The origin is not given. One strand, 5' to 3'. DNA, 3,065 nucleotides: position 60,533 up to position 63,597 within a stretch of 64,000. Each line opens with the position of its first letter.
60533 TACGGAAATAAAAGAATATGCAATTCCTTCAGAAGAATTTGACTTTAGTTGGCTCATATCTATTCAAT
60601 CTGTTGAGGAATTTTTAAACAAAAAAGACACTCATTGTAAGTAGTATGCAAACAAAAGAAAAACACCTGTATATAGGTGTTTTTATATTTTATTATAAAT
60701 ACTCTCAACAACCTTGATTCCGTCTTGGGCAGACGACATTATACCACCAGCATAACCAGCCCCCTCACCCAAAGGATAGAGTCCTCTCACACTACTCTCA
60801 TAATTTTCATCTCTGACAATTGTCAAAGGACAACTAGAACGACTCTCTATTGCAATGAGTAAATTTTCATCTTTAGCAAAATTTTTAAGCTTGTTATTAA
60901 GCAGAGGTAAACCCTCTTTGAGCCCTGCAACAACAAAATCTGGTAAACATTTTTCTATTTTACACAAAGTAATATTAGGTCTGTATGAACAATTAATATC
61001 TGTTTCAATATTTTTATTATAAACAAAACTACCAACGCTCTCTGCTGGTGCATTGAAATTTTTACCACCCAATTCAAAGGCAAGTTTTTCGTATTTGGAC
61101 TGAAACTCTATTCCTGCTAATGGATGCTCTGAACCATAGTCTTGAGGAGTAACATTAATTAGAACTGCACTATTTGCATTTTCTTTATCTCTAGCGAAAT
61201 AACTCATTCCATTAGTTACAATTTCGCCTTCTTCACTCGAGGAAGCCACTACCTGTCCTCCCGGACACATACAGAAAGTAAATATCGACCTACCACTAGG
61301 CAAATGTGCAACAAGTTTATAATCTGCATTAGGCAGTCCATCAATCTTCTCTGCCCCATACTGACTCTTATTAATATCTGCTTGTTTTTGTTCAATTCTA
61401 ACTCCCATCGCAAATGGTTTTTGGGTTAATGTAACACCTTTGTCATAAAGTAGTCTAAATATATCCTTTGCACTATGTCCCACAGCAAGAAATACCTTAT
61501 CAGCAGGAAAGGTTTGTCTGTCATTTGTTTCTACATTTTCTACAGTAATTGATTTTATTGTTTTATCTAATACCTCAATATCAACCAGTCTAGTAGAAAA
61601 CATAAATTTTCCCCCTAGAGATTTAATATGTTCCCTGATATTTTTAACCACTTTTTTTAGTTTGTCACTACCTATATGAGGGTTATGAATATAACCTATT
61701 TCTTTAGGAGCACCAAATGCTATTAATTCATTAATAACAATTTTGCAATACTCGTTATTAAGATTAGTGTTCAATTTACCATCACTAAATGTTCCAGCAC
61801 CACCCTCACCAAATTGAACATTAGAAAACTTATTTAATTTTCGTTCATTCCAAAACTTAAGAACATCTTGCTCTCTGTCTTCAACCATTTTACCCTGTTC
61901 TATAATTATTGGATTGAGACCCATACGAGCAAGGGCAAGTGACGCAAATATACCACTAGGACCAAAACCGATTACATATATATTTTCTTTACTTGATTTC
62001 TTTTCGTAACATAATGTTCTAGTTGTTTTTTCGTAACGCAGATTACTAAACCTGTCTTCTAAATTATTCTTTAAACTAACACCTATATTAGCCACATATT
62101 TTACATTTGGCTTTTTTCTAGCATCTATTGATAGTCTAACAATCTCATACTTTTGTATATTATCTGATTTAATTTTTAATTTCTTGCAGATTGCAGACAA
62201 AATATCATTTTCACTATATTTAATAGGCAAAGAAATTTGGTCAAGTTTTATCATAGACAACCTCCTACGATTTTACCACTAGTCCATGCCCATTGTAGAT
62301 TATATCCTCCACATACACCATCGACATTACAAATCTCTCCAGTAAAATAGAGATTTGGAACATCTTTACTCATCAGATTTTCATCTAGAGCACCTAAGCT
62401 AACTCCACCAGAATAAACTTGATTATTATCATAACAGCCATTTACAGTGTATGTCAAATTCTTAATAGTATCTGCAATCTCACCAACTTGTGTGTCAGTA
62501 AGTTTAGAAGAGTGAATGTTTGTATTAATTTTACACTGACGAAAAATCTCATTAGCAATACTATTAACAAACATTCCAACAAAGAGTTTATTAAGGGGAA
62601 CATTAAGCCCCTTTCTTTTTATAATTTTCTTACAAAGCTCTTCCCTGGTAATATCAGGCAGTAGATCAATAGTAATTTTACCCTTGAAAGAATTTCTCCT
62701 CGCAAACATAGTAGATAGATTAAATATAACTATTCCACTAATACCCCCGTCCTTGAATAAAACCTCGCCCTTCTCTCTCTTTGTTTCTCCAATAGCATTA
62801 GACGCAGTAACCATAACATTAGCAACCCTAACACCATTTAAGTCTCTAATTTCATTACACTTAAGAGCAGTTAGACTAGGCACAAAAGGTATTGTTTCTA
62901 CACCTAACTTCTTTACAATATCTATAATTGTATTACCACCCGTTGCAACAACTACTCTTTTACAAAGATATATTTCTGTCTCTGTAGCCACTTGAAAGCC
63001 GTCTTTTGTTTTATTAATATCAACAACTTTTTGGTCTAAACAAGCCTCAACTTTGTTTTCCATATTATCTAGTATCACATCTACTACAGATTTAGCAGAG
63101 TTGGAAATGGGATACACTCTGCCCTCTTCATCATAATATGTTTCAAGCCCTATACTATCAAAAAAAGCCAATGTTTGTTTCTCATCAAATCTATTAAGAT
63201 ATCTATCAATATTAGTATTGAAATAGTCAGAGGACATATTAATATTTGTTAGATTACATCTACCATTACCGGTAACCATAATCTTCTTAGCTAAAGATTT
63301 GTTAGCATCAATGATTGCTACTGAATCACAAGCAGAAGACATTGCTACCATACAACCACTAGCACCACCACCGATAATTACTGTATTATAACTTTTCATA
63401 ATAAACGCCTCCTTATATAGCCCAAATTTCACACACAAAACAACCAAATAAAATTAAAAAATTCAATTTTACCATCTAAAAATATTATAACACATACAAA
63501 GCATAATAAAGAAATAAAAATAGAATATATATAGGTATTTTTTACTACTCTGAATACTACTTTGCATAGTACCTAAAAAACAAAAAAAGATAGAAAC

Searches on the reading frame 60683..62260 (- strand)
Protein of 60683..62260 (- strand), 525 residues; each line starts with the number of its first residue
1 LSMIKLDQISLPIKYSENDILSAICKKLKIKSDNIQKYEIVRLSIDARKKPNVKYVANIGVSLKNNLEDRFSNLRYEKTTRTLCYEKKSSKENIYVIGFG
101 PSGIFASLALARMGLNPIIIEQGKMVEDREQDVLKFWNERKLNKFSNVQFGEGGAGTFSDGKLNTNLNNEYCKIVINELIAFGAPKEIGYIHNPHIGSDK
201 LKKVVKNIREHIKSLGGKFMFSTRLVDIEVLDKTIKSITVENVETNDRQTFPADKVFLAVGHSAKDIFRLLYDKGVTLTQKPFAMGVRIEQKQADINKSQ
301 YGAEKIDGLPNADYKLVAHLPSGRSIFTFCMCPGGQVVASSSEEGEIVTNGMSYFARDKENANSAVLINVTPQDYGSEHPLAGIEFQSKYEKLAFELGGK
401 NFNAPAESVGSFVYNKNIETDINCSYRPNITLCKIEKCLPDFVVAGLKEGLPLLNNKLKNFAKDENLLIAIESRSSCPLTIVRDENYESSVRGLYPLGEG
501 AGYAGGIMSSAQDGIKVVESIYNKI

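Call 9: search_protein_families(library=pfam, proteins=[window:60683-62260:-], max_evalue=0.001)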
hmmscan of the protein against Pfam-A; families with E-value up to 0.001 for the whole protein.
window:60683-62260:- (525 aa): 5 families
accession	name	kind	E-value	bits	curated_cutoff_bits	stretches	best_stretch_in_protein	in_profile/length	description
PF21688.3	FAD-depend_C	-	1e-70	238.4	27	1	282-475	1-197/197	FAD-dependent protein, C-terminal domain-like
PF07992.20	Pyr_redox_2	-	1.2e-06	28.7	26.1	0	202-278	183-251/291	Pyridine nucleotide-disulphide oxidoreductase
PF01266.30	DAO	-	0.00022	21.3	27.9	0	202-278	149-219/353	FAD dependent oxidoreductase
PF03486.20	HI0933_like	-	0.00031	20.7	50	0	93-126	2-35/244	HI0933-like protein Rossmann domain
PF12831.13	FAD_oxidored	-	0.00048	20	27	0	94-254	2-138/416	FAD dependent oxidoreductase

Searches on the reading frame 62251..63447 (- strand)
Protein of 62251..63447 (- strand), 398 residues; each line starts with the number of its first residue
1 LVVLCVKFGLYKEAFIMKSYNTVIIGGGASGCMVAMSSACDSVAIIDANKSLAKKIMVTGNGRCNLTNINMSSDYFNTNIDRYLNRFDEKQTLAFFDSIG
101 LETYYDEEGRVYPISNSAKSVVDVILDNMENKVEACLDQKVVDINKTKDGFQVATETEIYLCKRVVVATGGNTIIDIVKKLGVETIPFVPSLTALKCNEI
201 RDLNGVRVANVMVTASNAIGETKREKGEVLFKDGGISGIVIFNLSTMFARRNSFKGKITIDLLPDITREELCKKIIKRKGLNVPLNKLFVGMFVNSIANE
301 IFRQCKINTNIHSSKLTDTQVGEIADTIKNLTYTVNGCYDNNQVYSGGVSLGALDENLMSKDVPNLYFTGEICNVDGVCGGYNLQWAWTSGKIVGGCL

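Call 9: search_protein_families(library=pfam, proteins=[window:62251-63447:-], max_evalue=0.001)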
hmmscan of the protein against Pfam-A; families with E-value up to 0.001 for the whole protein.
window:62251-63447:- (398 aa): 7 families
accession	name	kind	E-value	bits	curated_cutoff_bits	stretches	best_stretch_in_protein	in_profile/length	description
PF03486.20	HI0933_like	-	9.2e-55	186.2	50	1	21-395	2-242/244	HI0933-like protein Rossmann domain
PF22780.1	HI0933_like_1st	-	5.1e-17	62.6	27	1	191-337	3-156/165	HI0933-like protein barrel and H2TH domain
PF13738.12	Pyr_redox_3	-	1.9e-06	27.8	30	1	131-171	94-134/305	Pyridine nucleotide-disulphide oxidoreductase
PF07992.20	Pyr_redox_2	-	2.9e-06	27.4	26.1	1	21-173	2-111/291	Pyridine nucleotide-disulphide oxidoreductase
PF01593.30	Amino_oxidase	-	3.6e-05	23.7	19.8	0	101-219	186-295/443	Flavin containing amine oxidoreductase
PF01266.30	DAO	-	6.2e-05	23.1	27.9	0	23-52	3-34/353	FAD dependent oxidoreductase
PF13454.12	NAD_binding_9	-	0.00023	21.6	21.8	0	23-72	1-56/155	FAD-NAD(P)-binding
